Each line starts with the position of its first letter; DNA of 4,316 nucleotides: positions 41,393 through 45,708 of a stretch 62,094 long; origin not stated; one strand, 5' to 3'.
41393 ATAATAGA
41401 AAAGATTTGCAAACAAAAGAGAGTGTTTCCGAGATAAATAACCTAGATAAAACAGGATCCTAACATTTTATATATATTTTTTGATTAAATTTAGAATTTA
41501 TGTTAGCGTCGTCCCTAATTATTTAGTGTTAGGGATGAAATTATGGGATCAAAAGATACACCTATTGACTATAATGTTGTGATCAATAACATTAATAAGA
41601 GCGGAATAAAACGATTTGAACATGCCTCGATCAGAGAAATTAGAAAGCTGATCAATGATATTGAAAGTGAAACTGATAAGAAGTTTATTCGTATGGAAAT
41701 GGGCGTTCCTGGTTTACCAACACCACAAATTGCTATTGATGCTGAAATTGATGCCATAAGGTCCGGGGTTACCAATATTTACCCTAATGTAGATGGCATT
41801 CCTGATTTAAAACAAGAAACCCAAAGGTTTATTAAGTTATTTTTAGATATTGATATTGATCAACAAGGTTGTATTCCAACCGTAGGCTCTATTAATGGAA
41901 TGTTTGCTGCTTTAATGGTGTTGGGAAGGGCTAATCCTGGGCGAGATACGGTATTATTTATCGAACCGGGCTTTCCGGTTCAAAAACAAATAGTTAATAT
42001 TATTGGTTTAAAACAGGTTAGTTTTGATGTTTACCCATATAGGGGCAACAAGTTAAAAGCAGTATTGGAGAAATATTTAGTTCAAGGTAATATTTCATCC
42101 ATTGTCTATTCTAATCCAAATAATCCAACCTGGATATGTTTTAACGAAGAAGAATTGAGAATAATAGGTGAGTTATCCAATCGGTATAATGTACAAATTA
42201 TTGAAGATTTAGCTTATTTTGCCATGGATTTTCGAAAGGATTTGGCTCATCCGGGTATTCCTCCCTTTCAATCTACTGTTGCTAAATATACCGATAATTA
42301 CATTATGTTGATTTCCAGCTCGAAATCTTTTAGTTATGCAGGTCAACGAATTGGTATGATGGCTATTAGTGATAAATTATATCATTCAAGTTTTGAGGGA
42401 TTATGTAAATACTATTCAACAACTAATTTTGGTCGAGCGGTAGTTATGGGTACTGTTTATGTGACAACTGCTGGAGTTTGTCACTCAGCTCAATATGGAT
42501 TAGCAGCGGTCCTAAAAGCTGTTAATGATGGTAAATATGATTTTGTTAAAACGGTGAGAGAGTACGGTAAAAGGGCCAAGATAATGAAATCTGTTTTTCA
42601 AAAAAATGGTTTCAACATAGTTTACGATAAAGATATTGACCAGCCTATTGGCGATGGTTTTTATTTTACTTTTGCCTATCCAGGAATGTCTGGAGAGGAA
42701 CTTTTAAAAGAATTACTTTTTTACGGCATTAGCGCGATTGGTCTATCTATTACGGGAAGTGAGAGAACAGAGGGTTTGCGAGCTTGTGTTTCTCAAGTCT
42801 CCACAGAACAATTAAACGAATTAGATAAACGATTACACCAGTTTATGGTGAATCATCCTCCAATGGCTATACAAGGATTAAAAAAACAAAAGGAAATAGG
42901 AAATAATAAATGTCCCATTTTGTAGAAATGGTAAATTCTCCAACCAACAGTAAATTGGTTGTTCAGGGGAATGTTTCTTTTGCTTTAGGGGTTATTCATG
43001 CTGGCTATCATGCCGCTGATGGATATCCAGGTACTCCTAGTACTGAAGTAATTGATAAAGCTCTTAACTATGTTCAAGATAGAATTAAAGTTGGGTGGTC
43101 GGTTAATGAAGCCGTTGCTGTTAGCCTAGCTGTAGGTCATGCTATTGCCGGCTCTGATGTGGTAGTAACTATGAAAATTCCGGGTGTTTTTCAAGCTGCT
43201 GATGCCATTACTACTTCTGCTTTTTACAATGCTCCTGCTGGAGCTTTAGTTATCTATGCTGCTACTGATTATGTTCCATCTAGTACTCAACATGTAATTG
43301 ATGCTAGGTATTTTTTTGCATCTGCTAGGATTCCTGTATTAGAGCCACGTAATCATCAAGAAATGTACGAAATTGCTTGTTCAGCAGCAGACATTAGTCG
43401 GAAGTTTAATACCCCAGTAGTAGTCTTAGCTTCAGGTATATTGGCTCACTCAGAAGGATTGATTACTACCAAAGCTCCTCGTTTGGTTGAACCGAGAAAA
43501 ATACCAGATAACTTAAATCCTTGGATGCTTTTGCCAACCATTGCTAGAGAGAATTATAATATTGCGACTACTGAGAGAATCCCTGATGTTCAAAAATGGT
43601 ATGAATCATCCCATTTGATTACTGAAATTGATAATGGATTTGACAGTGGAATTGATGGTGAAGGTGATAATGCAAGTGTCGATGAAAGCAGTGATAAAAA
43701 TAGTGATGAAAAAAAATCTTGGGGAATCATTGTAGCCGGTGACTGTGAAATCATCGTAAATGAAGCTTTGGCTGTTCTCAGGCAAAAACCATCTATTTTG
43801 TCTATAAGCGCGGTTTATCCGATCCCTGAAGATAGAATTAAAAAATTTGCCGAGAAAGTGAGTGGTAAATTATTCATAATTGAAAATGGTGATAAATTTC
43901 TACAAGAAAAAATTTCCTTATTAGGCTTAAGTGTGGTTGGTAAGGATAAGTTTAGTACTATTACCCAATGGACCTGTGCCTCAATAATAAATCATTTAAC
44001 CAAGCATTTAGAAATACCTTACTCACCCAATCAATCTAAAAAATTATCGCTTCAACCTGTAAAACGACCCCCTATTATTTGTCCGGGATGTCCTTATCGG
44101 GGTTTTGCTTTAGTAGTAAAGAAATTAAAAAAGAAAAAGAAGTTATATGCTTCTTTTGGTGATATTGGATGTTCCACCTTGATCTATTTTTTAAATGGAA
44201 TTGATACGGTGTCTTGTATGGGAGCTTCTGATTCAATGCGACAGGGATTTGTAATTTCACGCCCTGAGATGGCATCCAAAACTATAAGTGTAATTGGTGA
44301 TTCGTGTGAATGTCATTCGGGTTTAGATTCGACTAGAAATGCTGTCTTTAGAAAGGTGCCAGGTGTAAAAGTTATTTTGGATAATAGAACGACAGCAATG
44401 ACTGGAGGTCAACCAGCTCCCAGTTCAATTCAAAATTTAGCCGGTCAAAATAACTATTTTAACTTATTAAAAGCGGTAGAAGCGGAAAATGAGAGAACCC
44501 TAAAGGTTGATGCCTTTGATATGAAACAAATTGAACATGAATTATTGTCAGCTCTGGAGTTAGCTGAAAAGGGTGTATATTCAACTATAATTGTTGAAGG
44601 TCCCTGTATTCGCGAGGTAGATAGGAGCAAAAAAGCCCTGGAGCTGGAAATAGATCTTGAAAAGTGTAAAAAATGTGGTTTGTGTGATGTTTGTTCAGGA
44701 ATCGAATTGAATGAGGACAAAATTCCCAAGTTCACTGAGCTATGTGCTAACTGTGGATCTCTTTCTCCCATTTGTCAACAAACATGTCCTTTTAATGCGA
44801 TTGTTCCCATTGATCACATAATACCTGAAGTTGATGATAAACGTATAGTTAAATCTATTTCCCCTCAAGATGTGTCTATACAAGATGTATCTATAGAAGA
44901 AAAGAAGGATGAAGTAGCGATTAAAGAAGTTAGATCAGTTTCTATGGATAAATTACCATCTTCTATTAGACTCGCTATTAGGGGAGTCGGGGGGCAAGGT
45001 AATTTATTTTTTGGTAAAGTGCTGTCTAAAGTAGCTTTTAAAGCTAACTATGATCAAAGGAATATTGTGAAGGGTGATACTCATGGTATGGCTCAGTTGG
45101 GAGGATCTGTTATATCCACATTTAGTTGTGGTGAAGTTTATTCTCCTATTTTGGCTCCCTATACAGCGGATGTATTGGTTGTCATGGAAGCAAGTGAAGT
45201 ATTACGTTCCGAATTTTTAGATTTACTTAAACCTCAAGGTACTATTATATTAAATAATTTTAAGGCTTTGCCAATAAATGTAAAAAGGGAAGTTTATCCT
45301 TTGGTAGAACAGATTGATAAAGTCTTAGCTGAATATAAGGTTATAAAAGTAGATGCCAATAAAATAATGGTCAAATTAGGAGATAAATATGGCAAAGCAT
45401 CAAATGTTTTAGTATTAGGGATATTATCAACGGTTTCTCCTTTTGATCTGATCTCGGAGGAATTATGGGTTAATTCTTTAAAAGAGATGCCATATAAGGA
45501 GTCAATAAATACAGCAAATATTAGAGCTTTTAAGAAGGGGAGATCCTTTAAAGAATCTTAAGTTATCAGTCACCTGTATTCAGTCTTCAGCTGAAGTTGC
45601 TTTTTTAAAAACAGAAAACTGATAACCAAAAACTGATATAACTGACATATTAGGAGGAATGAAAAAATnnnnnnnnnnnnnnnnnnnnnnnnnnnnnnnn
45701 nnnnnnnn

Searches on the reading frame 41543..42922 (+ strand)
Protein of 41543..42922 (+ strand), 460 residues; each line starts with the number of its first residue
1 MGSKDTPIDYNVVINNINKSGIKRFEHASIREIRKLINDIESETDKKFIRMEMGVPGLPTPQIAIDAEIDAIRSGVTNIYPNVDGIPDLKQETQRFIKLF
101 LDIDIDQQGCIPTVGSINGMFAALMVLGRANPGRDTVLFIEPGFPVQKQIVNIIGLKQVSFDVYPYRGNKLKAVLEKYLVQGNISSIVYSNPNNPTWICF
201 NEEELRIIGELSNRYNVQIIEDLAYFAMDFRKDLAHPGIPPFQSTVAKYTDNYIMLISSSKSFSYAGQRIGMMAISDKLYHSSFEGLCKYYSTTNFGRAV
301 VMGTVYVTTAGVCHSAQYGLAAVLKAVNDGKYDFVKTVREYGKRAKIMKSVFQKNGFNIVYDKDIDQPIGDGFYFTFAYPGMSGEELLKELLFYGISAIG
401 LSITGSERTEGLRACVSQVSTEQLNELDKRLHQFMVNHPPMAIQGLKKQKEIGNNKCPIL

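Call 16: search_protein_families(library=pfam, proteins=[window:41543-42922:+], max_evalue=0.00001)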
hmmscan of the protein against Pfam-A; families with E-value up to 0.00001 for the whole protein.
window:41543-42922:+ (460 aa): 1 family
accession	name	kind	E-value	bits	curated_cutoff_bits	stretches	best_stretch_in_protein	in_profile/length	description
PF00155.27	Aminotran_1_2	-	4.2e-28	99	19.7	1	50-430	5-360/361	Aminotransferase class I and II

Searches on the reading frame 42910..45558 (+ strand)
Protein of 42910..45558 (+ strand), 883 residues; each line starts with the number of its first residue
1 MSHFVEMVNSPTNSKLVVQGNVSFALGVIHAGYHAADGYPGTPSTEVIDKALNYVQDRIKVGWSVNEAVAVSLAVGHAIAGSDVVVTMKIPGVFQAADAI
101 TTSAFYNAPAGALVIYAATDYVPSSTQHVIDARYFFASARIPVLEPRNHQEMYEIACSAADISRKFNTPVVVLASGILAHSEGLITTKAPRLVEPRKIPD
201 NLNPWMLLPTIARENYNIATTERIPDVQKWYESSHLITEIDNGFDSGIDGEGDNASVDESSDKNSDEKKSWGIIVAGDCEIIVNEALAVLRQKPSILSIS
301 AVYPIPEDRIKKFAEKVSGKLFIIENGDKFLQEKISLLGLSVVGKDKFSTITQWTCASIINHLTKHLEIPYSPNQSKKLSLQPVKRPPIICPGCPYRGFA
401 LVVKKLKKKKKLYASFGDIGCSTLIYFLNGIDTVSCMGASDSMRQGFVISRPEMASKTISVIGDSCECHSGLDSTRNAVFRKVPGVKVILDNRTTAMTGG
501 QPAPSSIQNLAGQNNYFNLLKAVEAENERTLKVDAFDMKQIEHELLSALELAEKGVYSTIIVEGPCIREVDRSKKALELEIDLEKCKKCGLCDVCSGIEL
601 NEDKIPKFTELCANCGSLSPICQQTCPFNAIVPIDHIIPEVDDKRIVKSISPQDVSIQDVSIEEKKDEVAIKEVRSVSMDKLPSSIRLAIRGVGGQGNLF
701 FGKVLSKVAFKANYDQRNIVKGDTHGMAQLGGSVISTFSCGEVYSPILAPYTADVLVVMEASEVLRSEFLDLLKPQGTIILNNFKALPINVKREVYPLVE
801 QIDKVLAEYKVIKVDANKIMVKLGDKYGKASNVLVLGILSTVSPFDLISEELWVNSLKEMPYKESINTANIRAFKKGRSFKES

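Call 16: search_protein_families(library=pfam, proteins=[window:42910-45558:+], max_evalue=0.00001)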
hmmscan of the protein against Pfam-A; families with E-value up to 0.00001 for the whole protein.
window:42910-45558:+ (883 aa): 3 families
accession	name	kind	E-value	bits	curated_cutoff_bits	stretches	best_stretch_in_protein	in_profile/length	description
PF01558.24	POR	-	1.7e-26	93.9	27.4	1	694-878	1-172/173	Pyruvate ferredoxin/flavodoxin oxidoreductase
PF01855.24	POR_N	-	3.2e-11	43.9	27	1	27-189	2-169/231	Pyruvate flavodoxin/ferredoxin oxidoreductase, thiamine diP-bdg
PF02775.26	TPP_enzyme_C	-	9e-09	35.7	21.9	1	427-549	21-141/151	Thiamine pyrophosphate enzyme, C-terminal TPP binding domain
